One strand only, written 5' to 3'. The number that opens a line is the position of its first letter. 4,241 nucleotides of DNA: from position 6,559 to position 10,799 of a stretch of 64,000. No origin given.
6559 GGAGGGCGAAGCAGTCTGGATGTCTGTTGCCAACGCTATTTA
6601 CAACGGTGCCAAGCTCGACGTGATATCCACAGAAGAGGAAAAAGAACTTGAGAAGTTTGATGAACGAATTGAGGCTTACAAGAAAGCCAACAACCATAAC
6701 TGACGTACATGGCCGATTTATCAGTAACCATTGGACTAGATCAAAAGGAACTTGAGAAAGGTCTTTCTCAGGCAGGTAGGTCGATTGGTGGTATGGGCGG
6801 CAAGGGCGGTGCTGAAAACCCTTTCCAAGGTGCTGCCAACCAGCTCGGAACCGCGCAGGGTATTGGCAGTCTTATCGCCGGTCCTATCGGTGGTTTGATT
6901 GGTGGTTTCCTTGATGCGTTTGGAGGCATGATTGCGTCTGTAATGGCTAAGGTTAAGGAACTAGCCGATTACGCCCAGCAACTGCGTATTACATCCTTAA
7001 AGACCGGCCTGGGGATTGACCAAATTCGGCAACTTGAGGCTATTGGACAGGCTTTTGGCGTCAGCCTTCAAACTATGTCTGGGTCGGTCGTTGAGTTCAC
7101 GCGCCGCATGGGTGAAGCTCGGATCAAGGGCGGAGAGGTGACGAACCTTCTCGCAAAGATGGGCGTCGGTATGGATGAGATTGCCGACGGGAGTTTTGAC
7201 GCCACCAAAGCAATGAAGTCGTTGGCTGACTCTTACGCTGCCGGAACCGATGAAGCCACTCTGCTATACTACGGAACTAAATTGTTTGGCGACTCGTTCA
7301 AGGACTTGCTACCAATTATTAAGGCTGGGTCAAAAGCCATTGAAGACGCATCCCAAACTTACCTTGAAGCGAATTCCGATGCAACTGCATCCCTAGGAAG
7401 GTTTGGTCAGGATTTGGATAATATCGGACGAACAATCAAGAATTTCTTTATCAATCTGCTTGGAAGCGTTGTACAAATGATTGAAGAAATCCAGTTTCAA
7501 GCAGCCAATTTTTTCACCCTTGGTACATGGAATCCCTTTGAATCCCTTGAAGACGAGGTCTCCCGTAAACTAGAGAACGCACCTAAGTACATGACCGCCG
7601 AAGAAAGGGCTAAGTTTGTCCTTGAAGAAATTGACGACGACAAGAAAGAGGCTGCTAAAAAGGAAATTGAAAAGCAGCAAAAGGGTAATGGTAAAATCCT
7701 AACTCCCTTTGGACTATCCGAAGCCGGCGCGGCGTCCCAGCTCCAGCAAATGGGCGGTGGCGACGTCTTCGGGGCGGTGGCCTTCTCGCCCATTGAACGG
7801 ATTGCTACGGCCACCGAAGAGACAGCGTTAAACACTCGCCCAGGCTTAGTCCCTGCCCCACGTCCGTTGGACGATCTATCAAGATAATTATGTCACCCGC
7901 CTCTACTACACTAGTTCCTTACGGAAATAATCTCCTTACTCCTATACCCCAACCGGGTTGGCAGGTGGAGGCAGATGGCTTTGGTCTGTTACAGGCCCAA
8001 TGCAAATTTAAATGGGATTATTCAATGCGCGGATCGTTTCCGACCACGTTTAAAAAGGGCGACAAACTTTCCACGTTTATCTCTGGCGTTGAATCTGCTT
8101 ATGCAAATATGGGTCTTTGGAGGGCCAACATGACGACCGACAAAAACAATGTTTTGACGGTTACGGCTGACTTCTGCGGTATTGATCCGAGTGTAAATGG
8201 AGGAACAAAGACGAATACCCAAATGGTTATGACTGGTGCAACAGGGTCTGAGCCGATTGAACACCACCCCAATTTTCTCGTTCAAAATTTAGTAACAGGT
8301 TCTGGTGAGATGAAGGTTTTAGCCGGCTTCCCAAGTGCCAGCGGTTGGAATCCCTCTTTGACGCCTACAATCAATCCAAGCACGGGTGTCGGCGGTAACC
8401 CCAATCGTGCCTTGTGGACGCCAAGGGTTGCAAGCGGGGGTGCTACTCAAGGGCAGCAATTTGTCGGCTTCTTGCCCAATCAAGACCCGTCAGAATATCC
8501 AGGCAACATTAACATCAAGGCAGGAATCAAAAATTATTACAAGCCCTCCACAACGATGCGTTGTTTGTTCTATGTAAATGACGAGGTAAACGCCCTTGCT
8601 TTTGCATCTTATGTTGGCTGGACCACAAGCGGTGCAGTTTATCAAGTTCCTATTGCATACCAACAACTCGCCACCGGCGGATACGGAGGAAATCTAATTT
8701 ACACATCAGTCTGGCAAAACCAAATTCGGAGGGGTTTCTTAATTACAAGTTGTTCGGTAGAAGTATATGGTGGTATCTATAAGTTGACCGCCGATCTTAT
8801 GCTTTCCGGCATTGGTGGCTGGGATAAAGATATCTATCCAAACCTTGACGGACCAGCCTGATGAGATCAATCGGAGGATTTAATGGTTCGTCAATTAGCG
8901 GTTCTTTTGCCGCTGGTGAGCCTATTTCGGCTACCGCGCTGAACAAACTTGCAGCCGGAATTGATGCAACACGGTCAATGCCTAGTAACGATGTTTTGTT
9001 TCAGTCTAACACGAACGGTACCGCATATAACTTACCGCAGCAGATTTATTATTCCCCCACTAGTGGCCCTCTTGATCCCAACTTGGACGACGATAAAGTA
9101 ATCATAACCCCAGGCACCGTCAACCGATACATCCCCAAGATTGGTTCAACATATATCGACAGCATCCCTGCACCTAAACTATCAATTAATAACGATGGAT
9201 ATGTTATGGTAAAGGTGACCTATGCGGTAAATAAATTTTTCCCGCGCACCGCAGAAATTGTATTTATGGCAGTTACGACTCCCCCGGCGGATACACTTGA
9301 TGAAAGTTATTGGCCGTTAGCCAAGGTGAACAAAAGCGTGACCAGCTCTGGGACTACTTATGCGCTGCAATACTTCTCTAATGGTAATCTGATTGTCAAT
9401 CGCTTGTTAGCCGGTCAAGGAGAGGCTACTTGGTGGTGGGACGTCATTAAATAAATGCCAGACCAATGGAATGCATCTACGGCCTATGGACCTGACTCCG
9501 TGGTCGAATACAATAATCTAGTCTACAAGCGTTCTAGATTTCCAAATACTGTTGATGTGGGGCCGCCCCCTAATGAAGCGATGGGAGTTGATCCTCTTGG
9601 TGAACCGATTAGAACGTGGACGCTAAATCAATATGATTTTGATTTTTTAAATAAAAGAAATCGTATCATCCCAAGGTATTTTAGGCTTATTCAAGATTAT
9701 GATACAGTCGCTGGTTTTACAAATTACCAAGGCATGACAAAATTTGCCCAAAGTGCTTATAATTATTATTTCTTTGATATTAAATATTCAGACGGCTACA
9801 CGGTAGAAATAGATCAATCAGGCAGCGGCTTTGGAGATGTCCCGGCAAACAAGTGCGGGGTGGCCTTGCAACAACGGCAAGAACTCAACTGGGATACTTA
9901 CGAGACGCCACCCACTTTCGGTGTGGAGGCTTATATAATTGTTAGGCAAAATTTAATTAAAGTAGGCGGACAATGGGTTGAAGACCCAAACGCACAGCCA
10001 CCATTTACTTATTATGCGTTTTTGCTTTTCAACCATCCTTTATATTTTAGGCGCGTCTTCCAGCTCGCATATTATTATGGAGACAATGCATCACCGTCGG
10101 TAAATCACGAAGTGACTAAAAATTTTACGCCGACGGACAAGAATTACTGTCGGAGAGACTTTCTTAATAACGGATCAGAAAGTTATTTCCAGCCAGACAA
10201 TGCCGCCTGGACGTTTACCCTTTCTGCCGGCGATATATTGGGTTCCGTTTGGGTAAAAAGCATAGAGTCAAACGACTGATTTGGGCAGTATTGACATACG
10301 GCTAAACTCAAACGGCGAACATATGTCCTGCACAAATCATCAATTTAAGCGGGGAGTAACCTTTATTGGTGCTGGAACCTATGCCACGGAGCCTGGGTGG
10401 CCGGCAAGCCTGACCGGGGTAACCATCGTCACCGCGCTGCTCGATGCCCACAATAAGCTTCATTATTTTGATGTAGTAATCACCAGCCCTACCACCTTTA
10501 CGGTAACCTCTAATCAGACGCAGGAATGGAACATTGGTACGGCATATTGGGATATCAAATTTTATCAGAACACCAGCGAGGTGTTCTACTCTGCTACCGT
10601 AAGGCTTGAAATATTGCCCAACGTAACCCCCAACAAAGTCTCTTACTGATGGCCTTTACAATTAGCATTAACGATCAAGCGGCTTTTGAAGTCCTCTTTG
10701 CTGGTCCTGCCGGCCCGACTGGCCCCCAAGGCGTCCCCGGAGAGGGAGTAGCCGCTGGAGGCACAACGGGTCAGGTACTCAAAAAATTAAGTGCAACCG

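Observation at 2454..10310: Five-copy compact late-promoter motif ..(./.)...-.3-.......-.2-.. that cannot be a normal sigma70 -35 box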

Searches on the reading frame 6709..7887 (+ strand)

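Call 8: search_protein_families(library=phrogs, proteins=[window:6709-7887:+], max_evalue=0.001)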
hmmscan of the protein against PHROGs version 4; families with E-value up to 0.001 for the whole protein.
window:6709-7887:+ (392 aa): 8 families
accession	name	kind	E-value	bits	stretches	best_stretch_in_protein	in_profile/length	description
phrog_8125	-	tail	1.1e-13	52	1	63-217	71-223/578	tail length tape measure protein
phrog_9570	-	tail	2.1e-13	51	1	4-261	10-280/689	tail length tape measure protein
phrog_2276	-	tail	5.1e-11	43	1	2-175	27-191/673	tail length tape measure protein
phrog_8462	-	tail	8.3e-10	39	1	70-246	63-235/672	tail length tape measure protein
phrog_13338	-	unknown function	6.1e-09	35.7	1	76-238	51-217/903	-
phrog_9483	-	tail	2.4e-08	34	1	78-215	58-193/657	tail length tape measure protein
phrog_1272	-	tail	5.9e-06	25.3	1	40-277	635-845/1606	tail length tape measure protein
phrog_12506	-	tail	2.7e-05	24.8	1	70-169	42-140/218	tail length tape measure protein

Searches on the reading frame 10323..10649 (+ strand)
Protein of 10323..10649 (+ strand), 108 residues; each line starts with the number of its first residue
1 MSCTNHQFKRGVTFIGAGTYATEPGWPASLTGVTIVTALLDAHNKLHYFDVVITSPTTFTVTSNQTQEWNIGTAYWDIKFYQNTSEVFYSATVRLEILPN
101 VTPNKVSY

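Call 8: search_protein_families(library=phrogs, proteins=[window:10323-10649:+], max_evalue=0.001)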
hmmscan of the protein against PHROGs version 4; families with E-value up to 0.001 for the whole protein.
window:10323-10649:+ (108 aa): 1 family
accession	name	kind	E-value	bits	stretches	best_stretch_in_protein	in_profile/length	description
phrog_1084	-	unknown function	6.9e-07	30.4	1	1-106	5-119/123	unknown function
